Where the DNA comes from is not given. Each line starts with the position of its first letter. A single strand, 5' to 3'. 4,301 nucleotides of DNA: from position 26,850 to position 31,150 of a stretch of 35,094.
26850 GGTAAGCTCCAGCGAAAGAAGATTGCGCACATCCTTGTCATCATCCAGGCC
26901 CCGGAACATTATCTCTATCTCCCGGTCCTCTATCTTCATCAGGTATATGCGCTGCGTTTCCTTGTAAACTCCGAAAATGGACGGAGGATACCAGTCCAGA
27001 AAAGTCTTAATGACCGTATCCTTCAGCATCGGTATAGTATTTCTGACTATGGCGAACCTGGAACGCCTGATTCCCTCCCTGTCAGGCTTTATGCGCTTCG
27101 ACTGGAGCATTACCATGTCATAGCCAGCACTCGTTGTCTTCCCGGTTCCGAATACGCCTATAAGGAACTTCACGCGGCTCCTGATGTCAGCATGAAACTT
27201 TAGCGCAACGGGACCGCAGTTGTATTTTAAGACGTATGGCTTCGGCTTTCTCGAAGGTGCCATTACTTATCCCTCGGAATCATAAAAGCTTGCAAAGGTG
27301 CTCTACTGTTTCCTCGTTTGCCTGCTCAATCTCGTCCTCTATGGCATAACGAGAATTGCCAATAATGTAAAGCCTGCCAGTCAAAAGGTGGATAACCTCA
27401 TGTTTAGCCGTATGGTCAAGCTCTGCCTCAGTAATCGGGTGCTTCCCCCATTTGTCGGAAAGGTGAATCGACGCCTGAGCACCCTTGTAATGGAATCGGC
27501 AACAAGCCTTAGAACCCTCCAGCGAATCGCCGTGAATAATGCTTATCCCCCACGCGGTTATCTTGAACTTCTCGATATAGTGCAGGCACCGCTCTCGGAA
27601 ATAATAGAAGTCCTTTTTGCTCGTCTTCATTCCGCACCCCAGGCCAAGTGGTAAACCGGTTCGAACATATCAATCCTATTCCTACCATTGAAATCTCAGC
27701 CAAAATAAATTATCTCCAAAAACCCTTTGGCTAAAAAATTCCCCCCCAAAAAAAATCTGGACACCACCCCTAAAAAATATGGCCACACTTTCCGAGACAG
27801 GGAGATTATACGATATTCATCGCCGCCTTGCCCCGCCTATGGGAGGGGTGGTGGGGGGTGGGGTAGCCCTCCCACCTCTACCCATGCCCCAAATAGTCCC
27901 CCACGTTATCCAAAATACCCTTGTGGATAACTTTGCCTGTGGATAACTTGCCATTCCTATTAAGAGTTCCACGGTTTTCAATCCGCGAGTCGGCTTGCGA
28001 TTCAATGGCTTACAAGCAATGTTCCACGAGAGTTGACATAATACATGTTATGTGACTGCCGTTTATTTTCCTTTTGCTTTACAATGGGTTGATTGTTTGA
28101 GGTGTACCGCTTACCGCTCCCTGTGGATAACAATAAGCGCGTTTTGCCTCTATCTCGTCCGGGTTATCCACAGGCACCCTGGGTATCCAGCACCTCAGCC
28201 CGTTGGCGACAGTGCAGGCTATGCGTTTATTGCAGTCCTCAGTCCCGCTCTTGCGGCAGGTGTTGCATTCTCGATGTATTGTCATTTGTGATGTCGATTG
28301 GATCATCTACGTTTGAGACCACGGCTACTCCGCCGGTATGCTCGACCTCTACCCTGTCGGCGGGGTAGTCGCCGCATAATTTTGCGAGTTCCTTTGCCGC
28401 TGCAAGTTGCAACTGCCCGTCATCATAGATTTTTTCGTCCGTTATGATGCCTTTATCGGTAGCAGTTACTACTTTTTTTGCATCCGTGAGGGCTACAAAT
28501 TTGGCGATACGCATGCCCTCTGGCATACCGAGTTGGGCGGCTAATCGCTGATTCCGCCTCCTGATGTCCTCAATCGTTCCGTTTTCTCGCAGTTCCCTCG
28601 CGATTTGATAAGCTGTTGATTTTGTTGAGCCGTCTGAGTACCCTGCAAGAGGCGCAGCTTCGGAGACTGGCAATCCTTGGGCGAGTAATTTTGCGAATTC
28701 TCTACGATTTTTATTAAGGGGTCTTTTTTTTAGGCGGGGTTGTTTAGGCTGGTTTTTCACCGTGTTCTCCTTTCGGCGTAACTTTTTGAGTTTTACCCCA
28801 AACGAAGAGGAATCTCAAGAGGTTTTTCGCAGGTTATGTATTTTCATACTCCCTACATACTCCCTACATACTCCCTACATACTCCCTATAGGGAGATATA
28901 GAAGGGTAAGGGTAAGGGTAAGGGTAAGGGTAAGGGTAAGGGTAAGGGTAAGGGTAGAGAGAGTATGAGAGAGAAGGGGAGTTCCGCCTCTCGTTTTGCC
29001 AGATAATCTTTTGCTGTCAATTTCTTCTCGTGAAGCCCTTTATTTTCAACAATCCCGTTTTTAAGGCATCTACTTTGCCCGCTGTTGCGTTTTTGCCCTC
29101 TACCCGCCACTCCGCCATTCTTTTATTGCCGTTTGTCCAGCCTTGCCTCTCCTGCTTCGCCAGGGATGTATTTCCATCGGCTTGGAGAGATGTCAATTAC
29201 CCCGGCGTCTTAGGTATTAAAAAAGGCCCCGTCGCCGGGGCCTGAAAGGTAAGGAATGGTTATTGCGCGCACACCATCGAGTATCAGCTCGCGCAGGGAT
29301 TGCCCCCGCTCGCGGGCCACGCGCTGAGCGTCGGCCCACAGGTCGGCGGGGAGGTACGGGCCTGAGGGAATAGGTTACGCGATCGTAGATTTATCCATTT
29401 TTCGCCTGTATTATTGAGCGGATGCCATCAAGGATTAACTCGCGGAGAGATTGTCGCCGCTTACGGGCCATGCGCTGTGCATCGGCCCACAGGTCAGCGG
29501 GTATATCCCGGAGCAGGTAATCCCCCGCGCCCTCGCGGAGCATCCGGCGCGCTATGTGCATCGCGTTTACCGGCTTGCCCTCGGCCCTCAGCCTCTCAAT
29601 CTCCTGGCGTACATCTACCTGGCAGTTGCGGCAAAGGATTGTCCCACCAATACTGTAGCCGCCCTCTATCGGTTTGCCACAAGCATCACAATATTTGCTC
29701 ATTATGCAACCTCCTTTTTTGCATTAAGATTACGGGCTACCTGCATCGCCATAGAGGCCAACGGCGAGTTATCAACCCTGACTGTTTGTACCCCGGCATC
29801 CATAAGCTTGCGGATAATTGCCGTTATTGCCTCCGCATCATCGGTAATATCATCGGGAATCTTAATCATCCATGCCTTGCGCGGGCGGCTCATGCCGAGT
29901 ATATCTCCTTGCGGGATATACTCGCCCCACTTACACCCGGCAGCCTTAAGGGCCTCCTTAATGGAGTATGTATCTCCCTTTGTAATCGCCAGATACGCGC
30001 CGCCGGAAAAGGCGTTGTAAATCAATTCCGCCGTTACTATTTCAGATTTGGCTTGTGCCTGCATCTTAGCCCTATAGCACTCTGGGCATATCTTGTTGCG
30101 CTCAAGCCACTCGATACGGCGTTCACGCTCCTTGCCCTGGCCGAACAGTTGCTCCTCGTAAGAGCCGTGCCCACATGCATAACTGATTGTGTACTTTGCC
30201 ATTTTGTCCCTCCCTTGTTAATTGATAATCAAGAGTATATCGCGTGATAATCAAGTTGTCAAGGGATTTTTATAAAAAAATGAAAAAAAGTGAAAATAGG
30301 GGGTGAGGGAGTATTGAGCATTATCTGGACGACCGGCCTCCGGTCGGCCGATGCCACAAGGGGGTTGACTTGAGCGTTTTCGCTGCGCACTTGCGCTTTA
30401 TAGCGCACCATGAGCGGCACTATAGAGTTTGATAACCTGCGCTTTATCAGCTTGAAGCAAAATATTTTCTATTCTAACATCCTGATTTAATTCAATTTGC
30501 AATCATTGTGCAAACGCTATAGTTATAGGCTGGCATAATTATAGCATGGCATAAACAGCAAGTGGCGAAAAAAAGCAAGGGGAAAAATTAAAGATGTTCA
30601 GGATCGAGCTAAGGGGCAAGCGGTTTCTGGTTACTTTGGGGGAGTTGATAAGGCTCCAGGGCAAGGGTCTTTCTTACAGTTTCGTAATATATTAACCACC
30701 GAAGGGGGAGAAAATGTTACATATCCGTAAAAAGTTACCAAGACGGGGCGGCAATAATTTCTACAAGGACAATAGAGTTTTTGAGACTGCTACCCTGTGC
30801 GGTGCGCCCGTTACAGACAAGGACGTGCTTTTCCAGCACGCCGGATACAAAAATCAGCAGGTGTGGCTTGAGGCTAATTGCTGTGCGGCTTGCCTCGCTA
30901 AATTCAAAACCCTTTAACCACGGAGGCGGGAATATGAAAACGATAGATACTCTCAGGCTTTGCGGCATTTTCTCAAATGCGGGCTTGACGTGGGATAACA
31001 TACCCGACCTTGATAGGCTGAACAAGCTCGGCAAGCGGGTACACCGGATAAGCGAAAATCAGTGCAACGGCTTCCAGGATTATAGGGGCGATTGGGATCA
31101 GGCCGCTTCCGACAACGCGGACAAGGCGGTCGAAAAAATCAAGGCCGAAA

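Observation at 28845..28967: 11-bp x4 tandem array, 14-bp palindrome and (GGGTAA)8 microsatellite just upstream of terS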

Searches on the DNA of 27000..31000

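Call 51: search_rna_families(source=window, start=27000, end=31000, threshold=evalue, max_evalue=1)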
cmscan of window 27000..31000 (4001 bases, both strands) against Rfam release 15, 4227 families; matches with E-value up to 1: 0.
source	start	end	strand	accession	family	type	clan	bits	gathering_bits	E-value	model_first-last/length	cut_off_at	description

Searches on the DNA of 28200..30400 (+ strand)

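Call 5: search_dna_similar(query=window:28200-30400:+, collection=phages, mode=distant)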
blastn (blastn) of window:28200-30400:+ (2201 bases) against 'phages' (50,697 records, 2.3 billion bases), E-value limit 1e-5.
No match.

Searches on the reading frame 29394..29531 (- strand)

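Call 71: search_protein_families(library=pfam, proteins=[window:29394-29531:-], max_evalue=10)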
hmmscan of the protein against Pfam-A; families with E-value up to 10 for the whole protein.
seq(46 aa): 1 family
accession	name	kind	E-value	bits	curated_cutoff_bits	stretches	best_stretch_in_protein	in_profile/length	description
PF22655.1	SpoU_sub_bind_like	-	0.062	14.2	27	1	21-43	12-34/90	SpoU L30e-like domain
